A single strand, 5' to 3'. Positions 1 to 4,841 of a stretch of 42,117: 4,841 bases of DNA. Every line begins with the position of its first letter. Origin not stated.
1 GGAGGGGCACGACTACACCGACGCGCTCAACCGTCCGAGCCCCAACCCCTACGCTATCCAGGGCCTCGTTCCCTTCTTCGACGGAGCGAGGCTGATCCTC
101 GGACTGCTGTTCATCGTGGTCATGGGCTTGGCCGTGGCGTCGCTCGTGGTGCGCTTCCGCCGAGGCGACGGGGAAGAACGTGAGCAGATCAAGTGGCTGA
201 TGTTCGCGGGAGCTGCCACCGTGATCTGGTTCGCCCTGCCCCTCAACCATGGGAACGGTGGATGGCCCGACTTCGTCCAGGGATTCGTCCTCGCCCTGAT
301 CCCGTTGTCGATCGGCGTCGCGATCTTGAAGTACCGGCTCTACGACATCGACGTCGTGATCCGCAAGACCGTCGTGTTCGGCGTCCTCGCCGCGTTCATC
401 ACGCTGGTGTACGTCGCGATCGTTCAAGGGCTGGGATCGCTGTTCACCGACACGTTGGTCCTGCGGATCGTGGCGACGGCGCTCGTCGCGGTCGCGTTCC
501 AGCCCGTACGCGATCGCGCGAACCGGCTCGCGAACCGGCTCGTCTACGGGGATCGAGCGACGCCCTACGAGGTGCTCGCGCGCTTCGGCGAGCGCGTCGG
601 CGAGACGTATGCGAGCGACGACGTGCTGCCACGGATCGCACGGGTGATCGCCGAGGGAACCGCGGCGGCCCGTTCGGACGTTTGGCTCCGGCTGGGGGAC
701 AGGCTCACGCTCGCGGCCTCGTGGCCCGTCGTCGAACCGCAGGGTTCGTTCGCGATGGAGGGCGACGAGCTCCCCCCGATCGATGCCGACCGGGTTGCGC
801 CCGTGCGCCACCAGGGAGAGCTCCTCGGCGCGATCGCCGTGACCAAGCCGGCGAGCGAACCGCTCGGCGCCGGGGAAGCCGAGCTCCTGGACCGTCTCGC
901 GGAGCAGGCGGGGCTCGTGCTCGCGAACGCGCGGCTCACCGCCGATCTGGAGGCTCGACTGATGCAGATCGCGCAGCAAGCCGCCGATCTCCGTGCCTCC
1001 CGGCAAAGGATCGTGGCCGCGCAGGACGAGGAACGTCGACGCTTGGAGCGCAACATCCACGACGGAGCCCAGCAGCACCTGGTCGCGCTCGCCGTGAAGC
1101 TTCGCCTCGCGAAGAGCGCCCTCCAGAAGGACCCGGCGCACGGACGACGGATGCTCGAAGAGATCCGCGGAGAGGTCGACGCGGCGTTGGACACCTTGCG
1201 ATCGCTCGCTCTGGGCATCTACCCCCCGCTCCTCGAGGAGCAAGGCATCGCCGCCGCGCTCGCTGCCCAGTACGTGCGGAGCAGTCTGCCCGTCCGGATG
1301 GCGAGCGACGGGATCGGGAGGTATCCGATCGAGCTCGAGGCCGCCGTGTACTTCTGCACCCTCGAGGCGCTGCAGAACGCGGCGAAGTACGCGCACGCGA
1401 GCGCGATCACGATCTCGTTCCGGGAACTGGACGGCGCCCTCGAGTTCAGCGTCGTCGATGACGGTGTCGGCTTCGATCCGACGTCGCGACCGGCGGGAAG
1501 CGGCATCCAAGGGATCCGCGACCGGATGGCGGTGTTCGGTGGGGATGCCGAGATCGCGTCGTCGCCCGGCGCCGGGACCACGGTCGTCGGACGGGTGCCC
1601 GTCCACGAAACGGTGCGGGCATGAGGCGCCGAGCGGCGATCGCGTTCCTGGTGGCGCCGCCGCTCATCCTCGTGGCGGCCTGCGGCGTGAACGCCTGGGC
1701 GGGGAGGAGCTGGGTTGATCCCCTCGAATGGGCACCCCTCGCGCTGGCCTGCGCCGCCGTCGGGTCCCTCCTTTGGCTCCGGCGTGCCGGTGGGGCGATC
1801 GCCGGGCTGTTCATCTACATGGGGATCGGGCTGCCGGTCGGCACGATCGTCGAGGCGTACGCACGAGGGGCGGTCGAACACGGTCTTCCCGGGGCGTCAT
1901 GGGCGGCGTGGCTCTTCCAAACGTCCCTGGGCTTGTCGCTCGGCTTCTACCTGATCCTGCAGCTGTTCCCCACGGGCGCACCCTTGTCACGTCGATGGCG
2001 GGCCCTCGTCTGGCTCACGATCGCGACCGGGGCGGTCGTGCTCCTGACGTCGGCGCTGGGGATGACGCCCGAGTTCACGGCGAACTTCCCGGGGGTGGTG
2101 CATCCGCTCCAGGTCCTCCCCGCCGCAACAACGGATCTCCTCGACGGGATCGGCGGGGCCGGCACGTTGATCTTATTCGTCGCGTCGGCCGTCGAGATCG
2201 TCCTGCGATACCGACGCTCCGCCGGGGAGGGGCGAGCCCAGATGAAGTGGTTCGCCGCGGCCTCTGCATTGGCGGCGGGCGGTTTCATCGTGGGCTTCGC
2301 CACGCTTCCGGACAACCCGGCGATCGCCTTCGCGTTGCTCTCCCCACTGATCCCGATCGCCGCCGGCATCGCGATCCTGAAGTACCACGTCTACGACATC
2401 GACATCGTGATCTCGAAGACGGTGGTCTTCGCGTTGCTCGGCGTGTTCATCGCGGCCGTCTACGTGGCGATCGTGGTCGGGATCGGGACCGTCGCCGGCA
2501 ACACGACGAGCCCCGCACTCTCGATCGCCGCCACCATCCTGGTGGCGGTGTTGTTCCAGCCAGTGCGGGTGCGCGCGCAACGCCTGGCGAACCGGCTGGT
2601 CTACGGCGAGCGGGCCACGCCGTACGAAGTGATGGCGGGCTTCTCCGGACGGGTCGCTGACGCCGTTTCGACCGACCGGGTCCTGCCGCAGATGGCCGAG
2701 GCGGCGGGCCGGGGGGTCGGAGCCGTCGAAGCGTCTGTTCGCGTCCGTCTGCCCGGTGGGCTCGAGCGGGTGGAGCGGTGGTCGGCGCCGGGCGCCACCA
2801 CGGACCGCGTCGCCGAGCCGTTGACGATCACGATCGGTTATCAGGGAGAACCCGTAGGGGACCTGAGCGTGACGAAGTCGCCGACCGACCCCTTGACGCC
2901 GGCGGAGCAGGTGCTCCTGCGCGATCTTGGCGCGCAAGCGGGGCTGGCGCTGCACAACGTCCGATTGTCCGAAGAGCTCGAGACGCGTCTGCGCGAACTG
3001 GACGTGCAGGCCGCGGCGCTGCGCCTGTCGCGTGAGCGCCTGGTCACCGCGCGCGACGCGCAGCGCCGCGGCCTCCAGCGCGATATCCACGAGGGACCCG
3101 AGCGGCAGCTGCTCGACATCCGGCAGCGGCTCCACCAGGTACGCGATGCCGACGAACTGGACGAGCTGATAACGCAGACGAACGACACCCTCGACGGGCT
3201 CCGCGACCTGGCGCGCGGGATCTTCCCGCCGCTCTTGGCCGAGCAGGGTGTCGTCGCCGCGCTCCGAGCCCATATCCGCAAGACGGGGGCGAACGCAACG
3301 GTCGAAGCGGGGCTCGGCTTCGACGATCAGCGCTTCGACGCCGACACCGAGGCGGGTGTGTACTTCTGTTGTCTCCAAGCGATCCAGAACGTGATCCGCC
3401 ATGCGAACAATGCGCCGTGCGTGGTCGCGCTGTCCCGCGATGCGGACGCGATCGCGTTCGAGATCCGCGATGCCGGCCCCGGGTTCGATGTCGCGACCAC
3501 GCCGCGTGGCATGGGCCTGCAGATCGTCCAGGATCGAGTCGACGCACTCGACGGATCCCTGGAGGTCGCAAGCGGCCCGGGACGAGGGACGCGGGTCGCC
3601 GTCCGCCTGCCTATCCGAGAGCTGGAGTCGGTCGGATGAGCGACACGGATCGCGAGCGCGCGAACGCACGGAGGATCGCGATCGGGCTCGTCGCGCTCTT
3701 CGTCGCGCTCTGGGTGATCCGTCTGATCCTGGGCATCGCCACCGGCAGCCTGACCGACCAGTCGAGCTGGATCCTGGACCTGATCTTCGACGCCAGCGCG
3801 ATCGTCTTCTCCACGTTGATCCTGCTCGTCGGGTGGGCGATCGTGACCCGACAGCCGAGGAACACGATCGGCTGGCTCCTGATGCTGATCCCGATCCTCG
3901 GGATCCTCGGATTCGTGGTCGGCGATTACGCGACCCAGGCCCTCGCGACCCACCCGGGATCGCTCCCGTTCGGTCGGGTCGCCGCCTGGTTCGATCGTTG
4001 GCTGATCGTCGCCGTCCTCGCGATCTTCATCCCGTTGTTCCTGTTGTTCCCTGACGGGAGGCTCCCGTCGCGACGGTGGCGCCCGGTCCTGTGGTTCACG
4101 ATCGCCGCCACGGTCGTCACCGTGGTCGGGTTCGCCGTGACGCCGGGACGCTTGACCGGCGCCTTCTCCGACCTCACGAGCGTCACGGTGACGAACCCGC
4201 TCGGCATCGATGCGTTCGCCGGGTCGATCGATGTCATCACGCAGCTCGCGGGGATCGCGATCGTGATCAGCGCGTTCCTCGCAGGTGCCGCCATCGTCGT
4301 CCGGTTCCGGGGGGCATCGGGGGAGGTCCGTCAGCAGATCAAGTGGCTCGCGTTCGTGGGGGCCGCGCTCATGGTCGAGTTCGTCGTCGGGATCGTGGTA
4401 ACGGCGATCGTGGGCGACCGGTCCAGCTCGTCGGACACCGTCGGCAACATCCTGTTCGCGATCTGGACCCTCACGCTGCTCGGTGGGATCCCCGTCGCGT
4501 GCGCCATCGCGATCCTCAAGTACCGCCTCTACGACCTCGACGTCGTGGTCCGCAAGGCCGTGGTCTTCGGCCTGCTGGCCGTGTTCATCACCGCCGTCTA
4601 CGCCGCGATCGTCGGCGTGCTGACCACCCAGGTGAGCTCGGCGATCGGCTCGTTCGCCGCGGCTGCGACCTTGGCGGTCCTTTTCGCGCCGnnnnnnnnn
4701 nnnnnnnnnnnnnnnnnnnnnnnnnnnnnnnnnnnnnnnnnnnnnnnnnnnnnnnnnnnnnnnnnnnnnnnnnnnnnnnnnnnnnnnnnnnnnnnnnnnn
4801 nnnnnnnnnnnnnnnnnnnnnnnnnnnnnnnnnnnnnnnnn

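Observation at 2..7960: Four tandem, translationally coupled paralogous HisKA_3 sensor kinases with no cognate regulator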

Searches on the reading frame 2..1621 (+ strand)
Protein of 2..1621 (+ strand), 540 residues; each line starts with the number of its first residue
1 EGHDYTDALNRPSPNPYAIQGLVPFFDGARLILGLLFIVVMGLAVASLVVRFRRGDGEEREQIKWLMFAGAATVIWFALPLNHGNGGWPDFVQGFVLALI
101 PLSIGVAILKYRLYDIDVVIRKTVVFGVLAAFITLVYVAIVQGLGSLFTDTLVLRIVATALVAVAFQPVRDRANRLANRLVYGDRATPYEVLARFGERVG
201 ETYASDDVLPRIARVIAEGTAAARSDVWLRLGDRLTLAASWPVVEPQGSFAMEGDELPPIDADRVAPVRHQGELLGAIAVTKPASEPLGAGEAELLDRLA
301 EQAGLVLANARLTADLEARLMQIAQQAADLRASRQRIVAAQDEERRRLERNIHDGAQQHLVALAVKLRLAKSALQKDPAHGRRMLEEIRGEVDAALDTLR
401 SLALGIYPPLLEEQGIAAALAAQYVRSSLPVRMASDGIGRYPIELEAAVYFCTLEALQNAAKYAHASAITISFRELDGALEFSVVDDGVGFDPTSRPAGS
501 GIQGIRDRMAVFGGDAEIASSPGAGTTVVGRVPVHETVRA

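Call 7: search_protein_families(library=pfam, proteins=[window:2-1621:+], max_evalue=0.01)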
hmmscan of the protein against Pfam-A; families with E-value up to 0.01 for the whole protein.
window:2-1621:+ (540 aa): 6 families
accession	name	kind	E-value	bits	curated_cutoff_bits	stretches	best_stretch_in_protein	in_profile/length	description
PF07730.19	HisKA_3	-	1.1e-13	51.9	24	1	344-409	1-66/68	Histidine kinase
PF02518.31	HATPase_c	-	2.4e-09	38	26.4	1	449-534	6-109/111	Histidine kinase-, DNA gyrase B-, and HSP90-like ATPase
PF13581.12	HATPase_c_2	-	0.00019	21.9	27.4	1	445-498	28-86/127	Histidine kinase-like ATPase domain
PF01590.32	GAF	-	0.00022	22.2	22.4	1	265-306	92-132/133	GAF domain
PF13492.12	GAF_3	-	0.0015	19.3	27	0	264-309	84-129/129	GAF domain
PF16927.11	HisKA_7TM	-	0.0088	16.3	28.6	1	35-116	141-222/224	N-terminal 7TM region of histidine kinase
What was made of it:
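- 2..1624 (+): HK1. Ortholog of kinase 'e', the fifth of eight in the relatives. About 160 N-terminal residues are missing at the contig end. It has a polytopic sensor, a RATPYEV linker module, a HisKA_3 DHp and an HATPase_c domain. Pfam HisKA_3 1.1e-13 and HATPase_c 2.4e-09 (call 7).
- Tried and rejected: The weak HisKA_7TM hit in HK1 (16 bits against a cut-off of 28.6) was rejected as membership (call 7).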

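Call 22: search_protein_families(library=ncbifam, proteins=[window:2-1621:+], max_evalue=0.01)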
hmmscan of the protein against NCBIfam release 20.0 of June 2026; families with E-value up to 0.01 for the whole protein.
window:2-1621:+ (540 aa): 8 families
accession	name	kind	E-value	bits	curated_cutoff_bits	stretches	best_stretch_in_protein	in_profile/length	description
NF052443.1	SensHisKinMctS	equivalog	1.9e-28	99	700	1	328-534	234-448/457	two-component system sensor histidine kinase MctS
NF008649.0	PRK11644.1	equivalog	3.4e-18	65.7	408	1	274-528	233-492/499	signal transduction histidine-protein kinase/phosphatase UhpB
NF052531.1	Strep_LiaS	equivalog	9.5e-17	61.2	450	1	329-534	120-327/328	envelope stress sensor histidine kinase LiaS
NF007896.0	PRK10600.1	equivalog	3.5e-15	55.7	578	1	327-529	374-580/598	nitrate/nitrite two-component system sensor histidine kinase NarX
NF008184.0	PRK10935.1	equivalog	2.3e-14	52.9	553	1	331-529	350-554/565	nitrate/nitrite two-component system sensor histidine kinase NarQ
NF047786.1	his_kin_MadS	equivalog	4.1e-11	42.6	500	1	266-494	133-382/434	MadS family sensor histidine kinase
NF047322.1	HK_morpho_MacS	equivalog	4e-07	29.6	300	1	323-533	162-367/367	MacS family sensor histidine kinase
NF041945.1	LuxN_Vibrio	equivalog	0.00045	18.4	1550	1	102-197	235-328/839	quorum-sensing autoinducer 1 sensor kinase/phosphatase LuxN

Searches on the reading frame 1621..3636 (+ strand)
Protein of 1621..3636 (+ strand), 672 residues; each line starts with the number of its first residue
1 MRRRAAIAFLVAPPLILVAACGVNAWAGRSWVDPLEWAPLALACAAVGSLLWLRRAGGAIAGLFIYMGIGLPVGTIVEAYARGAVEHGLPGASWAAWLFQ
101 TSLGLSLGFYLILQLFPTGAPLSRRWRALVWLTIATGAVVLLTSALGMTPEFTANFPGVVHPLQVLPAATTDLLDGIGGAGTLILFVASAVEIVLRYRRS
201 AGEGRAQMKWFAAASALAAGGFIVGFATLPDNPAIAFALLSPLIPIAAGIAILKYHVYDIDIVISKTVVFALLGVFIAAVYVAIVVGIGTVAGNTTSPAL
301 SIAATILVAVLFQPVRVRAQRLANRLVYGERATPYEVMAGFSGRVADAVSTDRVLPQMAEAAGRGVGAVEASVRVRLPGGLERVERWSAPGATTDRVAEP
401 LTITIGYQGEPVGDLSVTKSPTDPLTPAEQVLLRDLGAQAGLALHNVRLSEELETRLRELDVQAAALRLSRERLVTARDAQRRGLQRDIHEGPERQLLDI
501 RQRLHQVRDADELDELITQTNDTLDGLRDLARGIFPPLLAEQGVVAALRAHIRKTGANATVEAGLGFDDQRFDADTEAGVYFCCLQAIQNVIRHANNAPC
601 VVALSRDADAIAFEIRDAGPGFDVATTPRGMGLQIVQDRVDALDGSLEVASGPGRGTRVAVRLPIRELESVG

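Call 7: search_protein_families(library=pfam, proteins=[window:1621-3636:+], max_evalue=0.01)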
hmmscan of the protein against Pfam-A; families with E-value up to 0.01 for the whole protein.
window:1621-3636:+ (672 aa): 2 families
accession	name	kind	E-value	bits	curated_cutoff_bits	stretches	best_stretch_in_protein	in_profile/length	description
PF02518.31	HATPase_c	-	1.7e-11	44.9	26.4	1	580-666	6-110/111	Histidine kinase-, DNA gyrase B-, and HSP90-like ATPase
PF13581.12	HATPase_c_2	-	9.7e-06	26.1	27.4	1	587-649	39-114/127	Histidine kinase-like ATPase domain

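Call 22: search_protein_families(library=ncbifam, proteins=[window:1621-3636:+], max_evalue=0.01)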
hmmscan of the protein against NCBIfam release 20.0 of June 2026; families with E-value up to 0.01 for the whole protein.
window:1621-3636:+ (672 aa): 20 families
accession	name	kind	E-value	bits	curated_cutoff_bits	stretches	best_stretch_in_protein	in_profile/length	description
NF052443.1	SensHisKinMctS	equivalog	3.6e-19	68.4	700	1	457-665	226-448/457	two-component system sensor histidine kinase MctS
NF008649.0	PRK11644.1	equivalog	6.1e-18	64.8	408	1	452-666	277-497/499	signal transduction histidine-protein kinase/phosphatase UhpB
NF008184.0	PRK10935.1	equivalog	1e-09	37.6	553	1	552-666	442-560/565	nitrate/nitrite two-component system sensor histidine kinase NarQ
NF052531.1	Strep_LiaS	equivalog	4.4e-09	36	450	1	575-665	236-327/328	envelope stress sensor histidine kinase LiaS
NF047322.1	HK_morpho_MacS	equivalog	7.3e-08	32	300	1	463-664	164-367/367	MacS family sensor histidine kinase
NF007896.0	PRK10600.1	equivalog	3.3e-07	29.3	578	1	514-663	432-583/598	nitrate/nitrite two-component system sensor histidine kinase NarX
NF047786.1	his_kin_MadS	equivalog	7.1e-07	28.7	500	1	398-519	128-244/434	MadS family sensor histidine kinase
NF041336.1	CheA_Halo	equivalog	7.2e-07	28.2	950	1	627-665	499-537/666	chemotaxis protein CheA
NF010411.0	PRK13837.1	equivalog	6.7e-06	24.4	647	1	630-670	640-680/828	two-component system VirA-like sensor kinase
NF008298.1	PRK11086.1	subfamily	0.00011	20.8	520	1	621-666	481-526/529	DcuS/MalK family sensor histidine kinase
NF041947.1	LuxQ_Vibrio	equivalog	0.00013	20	1200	1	630-668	661-699/843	quorum-sensing autoinducer 2 sensor kinase/phosphatase LuxQ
NF008468.0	PRK11360.1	equivalog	0.00031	19.2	646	1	628-668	571-611/616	two-component system sensor histidine kinase AtoS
NF040691.1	MtrAB_MtrB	equivalog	0.00085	18.4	450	0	588-623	396-431/507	MtrAB system histidine kinase MtrB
NF046044.1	PnpS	equivalog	0.0012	18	400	1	630-664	356-390/390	two-component system histidine kinase PnpS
NF047874.1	MASE3_PAS_HK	subfamily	0.0014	17.5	560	1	630-669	590-629/655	MASE3 domain-containing sensor histidine kinase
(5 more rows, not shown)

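Call 82: find_homologous_proteins(query=window:1621-3636:+, max_evalue=1e-30)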
Query window:1621-3636:+ (672 aa): 1920 proteins with E <= 1e-30 among 8000 candidates; the best 120 are listed.
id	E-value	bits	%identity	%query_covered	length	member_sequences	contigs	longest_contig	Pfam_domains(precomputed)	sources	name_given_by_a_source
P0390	0.0e+0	1451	100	100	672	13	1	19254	PF13581.13,PF02518.32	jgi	-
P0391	0.0e+0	1240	85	100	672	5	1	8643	PF13581.13,PF02518.32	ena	-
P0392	0.0e+0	1232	85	100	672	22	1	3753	PF02518.32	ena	-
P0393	0.0e+0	1163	80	100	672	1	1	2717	PF02518.32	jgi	jgi:signal transduction histidine kinase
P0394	0.0e+0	1142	79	99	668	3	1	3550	PF13581.13,PF02518.32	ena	-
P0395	0.0e+0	1140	80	100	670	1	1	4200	PF13581.13,PF02518.32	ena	-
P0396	0.0e+0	1111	77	100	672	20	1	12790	PF13581.13,PF02518.32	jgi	jgi:signal transduction histidine kinase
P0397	0.0e+0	1111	77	100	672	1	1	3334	PF13581.13,PF02518.32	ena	-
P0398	0.0e+0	1096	77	99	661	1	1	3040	PF13581.13,PF02518.32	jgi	jgi:signal transduction histidine kinase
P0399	0.0e+0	1092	75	100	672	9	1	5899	PF02518.32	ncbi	-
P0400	0.0e+0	1079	74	100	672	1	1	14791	PF13581.13,PF02518.32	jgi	jgi:signal transduction histidine kinase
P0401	0.0e+0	1075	74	100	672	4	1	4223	PF02518.32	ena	-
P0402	0.0e+0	1074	75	100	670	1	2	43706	PF13581.13,PF02518.32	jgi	jgi:signal transduction histidine kinase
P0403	0.0e+0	1070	74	100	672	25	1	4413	PF02518.32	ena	-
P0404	0.0e+0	1044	73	100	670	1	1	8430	PF02518.32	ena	-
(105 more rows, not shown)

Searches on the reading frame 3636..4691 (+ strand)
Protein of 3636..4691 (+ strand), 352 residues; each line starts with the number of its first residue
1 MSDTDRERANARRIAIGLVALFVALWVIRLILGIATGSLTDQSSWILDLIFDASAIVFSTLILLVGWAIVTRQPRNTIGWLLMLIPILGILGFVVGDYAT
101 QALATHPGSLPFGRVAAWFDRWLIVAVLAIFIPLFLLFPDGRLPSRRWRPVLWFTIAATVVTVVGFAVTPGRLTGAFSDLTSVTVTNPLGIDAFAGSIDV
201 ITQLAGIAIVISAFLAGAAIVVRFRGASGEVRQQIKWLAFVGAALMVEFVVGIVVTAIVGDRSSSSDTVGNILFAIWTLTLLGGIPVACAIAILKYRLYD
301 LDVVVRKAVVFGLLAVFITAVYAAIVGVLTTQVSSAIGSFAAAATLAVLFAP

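Call 65: search_protein_representatives(protein=window:3636-4691:+)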
Query: 352 residues. Proteins with E-value up to 0.001 (for the whole library): 13021; up to 1e-10: 6527; up to 1e-30: 473. The best 150 are listed.
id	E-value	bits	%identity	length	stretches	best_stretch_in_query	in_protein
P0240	5.2e-156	535.7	83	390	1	1-298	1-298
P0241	2.9e-118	411.6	63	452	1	11-350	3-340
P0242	1.0e-103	363.7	55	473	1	5-352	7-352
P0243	2.3e-101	356.0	63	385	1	63-352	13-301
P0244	3.7e-100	352.1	52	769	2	19-352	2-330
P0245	2.2e-89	316.7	66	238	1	90-326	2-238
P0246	3.0e-88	312.9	53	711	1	12-351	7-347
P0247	6.0e-80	285.6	44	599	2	111-332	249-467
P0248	7.3e-79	282.0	47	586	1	14-352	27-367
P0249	2.4e-73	263.9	53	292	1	57-306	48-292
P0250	3.2e-71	256.9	60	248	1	4-218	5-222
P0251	3.1e-66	240.6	49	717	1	32-352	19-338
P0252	2.1e-63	231.2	55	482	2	9-207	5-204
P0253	7.1e-59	216.3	34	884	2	50-346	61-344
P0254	3.2e-57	210.9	71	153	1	7-145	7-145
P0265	5.8e-48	180.5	32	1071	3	11-352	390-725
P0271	2.5e-43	165.3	40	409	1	11-341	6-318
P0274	1.0e-42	163.3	38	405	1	11-348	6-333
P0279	8.0e-42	160.3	38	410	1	11-348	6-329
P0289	6.4e-41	157.3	31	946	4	6-352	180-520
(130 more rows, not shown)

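Call 66: search_protein_families(library=pfam, proteins=[P0271, P0274, P0279, P0265, P0289, P0253, window:3636-4691:+], max_evalue=0.01)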
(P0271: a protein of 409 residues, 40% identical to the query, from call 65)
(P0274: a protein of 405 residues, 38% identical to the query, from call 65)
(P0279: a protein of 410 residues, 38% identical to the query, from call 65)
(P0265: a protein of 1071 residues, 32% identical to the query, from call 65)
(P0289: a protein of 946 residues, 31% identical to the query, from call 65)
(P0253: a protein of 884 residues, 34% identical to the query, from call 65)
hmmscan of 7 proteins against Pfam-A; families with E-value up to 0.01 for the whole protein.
P0271 (409 aa): 0 families

P0274 (405 aa): 0 families

P0279 (410 aa): 0 families

P0265 (1071 aa): 6 families
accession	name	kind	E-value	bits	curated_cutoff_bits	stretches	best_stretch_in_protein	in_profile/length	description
PF07730.19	HisKA_3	-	4e-15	56.5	24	1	873-940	1-68/68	Histidine kinase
PF02518.31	HATPase_c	-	1.3e-12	48.5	26.4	1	976-1064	3-110/111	Histidine kinase-, DNA gyrase B-, and HSP90-like ATPase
PF01590.32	GAF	-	5.4e-06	27.4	22.4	1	789-849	71-132/133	GAF domain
PF13185.12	GAF_2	-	6.2e-06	26.9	28.6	1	796-849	83-134/136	GAF domain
PF13492.12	GAF_3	-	6.6e-06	27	27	1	793-849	69-126/129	GAF domain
PF13581.12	HATPase_c_2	-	0.00079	19.9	27.4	1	983-1025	35-82/127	Histidine kinase-like ATPase domain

P0289 (946 aa): 0 families

P0253 (884 aa): 0 families

window:3636-4691:+ (352 aa): 0 families
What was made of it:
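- Tried and rejected: Pfam on the sensor alone, and on sensor-only homologs, gave no family (call 66).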
